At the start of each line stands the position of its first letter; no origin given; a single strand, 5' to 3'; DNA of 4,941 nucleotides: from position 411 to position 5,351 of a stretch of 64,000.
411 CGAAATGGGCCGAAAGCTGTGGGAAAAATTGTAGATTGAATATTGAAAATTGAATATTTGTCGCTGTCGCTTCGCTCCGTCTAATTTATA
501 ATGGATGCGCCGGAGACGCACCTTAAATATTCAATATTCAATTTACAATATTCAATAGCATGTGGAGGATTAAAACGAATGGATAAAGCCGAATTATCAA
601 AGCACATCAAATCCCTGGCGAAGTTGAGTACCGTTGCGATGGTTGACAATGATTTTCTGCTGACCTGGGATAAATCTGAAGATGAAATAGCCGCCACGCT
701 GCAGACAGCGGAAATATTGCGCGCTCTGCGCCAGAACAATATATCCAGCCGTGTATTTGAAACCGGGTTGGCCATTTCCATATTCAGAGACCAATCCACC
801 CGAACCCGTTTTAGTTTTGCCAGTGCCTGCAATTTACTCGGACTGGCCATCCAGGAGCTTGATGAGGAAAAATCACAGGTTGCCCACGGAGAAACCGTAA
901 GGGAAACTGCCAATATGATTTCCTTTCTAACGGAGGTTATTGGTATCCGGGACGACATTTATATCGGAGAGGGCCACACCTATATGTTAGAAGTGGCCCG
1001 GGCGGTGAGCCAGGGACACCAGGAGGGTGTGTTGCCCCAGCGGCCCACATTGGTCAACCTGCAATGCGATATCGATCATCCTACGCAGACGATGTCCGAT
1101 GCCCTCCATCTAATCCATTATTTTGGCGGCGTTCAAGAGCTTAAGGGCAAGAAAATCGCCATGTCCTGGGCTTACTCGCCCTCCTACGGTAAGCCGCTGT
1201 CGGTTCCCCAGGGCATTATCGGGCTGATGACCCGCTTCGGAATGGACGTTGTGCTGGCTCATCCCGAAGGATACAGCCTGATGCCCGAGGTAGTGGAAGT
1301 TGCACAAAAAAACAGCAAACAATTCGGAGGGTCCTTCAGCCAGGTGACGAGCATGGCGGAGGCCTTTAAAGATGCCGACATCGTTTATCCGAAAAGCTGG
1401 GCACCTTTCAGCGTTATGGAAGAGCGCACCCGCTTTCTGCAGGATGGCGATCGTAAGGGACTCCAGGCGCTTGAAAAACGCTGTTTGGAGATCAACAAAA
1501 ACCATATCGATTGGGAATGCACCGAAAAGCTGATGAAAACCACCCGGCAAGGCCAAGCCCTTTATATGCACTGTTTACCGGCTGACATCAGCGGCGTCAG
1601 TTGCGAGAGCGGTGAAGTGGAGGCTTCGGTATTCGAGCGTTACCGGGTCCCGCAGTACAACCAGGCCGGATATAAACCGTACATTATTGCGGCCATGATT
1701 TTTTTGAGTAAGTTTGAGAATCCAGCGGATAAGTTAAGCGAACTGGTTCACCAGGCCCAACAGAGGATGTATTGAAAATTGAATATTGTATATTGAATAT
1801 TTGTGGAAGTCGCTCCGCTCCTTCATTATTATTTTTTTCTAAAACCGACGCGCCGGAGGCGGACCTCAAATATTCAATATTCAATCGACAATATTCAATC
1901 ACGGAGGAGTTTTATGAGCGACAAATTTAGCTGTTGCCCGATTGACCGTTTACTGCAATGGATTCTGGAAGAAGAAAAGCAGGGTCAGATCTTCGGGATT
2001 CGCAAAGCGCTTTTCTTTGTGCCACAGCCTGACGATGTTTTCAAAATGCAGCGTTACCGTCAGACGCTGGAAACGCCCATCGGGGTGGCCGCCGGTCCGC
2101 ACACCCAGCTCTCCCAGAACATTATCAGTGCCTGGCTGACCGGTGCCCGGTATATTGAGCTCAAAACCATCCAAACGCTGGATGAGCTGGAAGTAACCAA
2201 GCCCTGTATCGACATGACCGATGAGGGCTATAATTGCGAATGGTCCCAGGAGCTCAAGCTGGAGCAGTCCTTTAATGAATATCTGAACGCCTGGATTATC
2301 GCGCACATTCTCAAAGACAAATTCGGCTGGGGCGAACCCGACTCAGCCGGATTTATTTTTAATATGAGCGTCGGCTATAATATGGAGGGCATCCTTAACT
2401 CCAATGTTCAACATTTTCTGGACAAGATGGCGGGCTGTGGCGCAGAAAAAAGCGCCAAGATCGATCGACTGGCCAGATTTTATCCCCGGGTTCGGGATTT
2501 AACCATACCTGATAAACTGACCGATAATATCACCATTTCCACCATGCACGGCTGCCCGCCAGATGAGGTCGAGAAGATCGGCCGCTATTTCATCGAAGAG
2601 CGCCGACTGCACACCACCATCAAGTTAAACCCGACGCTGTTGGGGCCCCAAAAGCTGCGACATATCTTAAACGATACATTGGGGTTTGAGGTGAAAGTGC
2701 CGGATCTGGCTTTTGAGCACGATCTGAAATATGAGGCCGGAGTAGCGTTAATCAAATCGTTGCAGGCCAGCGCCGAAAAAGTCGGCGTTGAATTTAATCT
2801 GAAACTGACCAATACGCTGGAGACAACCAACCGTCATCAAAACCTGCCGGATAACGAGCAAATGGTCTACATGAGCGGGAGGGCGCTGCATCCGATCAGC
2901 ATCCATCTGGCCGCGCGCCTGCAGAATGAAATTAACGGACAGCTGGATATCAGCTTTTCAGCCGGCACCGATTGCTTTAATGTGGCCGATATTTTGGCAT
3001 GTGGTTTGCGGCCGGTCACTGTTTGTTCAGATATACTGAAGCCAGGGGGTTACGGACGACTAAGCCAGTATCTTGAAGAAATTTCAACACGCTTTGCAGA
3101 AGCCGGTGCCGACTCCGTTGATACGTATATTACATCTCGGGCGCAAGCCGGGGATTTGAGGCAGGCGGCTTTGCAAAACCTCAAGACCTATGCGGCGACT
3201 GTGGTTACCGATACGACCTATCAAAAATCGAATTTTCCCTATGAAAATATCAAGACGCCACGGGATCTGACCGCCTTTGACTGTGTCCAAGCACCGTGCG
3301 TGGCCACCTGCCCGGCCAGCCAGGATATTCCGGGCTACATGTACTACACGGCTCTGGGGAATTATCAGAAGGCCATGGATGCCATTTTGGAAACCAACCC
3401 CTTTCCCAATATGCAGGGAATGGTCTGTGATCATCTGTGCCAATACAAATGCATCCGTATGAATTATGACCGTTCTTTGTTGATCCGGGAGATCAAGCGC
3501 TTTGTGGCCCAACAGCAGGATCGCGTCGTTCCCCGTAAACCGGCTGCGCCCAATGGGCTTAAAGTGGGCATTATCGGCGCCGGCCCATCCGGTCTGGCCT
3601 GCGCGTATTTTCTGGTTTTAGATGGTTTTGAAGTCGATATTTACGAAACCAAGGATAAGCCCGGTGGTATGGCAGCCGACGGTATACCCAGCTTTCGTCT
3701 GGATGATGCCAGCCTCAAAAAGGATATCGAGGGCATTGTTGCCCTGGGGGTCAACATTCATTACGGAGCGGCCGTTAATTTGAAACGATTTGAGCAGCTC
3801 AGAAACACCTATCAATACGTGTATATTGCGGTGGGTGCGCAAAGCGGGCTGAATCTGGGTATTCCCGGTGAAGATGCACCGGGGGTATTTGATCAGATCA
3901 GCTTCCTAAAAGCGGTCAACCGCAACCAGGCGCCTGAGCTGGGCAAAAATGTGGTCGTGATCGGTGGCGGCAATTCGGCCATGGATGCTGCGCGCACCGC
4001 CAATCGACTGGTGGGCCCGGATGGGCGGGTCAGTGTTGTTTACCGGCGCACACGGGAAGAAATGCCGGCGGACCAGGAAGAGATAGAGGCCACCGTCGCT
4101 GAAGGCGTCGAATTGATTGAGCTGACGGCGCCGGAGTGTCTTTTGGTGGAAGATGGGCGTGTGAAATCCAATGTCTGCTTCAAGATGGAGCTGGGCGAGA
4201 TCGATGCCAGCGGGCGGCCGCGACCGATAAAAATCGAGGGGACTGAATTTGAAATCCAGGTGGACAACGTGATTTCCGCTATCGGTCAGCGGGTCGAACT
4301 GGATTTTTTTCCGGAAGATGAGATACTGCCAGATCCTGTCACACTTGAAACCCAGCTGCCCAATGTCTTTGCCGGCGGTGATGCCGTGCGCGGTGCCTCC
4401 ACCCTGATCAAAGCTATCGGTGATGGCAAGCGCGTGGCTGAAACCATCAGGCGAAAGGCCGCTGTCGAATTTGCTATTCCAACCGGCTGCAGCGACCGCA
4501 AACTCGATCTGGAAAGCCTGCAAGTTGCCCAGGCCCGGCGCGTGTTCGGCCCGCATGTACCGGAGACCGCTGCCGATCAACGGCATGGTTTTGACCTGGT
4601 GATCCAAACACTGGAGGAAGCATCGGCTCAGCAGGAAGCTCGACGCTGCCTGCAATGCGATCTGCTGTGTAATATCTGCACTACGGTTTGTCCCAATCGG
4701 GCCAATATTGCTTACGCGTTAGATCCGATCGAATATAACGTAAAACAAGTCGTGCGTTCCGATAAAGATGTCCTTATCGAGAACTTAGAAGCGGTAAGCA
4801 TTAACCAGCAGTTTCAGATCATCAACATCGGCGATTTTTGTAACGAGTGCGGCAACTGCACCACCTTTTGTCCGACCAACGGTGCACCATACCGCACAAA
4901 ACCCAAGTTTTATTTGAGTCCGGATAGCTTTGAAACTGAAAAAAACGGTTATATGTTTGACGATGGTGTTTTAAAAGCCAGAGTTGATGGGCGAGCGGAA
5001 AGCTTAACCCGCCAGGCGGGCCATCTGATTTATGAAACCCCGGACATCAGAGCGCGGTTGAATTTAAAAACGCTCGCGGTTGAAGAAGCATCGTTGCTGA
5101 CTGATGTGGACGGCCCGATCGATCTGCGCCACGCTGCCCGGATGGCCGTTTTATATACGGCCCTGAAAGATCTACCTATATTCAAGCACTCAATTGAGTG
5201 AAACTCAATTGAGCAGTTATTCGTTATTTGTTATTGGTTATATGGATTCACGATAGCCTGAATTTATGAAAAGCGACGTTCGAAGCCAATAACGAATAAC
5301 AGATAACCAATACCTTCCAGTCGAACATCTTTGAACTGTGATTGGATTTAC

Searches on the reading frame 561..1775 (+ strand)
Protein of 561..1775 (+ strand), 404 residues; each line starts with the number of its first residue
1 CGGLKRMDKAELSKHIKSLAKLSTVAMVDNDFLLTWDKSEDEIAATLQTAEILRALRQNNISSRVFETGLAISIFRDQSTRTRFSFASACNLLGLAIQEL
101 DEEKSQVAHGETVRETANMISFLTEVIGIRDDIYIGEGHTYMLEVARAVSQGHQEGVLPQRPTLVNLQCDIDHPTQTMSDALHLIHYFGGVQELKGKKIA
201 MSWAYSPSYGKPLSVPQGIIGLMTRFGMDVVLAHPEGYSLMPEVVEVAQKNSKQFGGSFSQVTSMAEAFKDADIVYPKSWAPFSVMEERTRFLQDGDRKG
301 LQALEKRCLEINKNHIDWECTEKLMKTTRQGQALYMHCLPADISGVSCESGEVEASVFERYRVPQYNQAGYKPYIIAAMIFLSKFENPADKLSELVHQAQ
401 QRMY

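Call 12: search_protein_families(library=pfam, proteins=[window:561-1775:+])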
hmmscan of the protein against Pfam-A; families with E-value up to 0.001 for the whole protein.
window:561-1775:+ (404 aa): 2 families
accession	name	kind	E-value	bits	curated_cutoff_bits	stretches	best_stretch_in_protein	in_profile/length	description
PF02729.26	OTCace_N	-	1.4e-24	87.3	29.9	1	31-184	2-146/148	Aspartate/ornithine carbamoyltransferase, carbamoyl-P binding domain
PF00185.30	OTCace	-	4.6e-18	66.2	29.4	1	220-380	20-154/157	Aspartate/ornithine carbamoyltransferase, Asp/Orn binding domain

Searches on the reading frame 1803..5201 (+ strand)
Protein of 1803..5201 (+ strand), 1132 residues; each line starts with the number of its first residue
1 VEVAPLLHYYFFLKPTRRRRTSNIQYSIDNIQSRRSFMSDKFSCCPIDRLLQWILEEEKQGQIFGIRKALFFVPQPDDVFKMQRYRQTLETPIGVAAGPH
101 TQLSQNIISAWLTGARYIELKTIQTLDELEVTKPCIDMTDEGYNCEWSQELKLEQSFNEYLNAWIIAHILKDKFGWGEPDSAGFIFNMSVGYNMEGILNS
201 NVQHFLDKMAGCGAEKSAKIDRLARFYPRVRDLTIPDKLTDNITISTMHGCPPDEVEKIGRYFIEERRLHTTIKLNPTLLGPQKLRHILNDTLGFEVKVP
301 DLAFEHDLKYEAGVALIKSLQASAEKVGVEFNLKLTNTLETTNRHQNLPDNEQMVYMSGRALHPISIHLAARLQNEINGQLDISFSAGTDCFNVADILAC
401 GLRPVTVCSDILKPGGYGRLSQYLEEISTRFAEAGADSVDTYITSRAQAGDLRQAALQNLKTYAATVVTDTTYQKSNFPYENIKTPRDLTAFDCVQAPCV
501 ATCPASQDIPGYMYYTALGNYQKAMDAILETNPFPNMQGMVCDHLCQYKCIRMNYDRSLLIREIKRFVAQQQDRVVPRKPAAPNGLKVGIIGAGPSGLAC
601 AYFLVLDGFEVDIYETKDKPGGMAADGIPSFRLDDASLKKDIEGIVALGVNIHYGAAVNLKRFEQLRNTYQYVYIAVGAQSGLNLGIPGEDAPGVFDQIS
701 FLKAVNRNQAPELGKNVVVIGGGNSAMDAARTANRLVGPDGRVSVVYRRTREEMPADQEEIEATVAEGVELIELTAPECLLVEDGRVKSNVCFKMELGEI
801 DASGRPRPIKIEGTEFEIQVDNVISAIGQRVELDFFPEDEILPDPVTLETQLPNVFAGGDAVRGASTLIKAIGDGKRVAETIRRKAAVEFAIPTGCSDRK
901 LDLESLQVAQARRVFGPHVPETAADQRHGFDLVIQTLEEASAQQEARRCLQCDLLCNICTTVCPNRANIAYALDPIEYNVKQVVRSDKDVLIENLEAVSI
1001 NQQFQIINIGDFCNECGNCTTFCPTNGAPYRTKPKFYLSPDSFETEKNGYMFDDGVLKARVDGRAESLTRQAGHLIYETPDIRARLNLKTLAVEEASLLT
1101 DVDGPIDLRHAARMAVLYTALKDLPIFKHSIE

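Call 12: search_protein_families(library=pfam, proteins=[window:1803-5201:+])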
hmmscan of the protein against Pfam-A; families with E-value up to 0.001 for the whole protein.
window:1803-5201:+ (1132 aa): 8 families
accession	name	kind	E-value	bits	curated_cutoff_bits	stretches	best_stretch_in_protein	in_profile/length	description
PF07992.20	Pyr_redox_2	-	4.3e-20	72.7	26.1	1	587-875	2-291/291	Pyridine nucleotide-disulphide oxidoreductase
PF14691.11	Fer4_20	-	3.8e-19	69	25.8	1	493-572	26-108/113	Dihydroprymidine dehydrogenase domain II, 4Fe-4S cluster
PF13738.12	Pyr_redox_3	-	5e-10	39.6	30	1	671-857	126-303/305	Pyridine nucleotide-disulphide oxidoreductase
PF13450.12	NAD_binding_8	-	1.1e-09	38.8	21.9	1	590-626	1-37/68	NAD(P)-binding Rossmann-like domain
PF00070.33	Pyr_redox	-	4.6e-06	27.5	22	0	716-764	1-45/82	Pyridine nucleotide-disulphide oxidoreductase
PF13237.11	Fer4_10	-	2.4e-05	24.6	25.5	0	1008-1030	4-27/53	4Fe-4S dicluster domain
PF01946.23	Thi4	-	6.6e-05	22.7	26.2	0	588-627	20-60/235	Thi4 family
PF03486.20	HI0933_like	-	0.00086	19.3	50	0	587-621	2-36/244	HI0933-like protein Rossmann domain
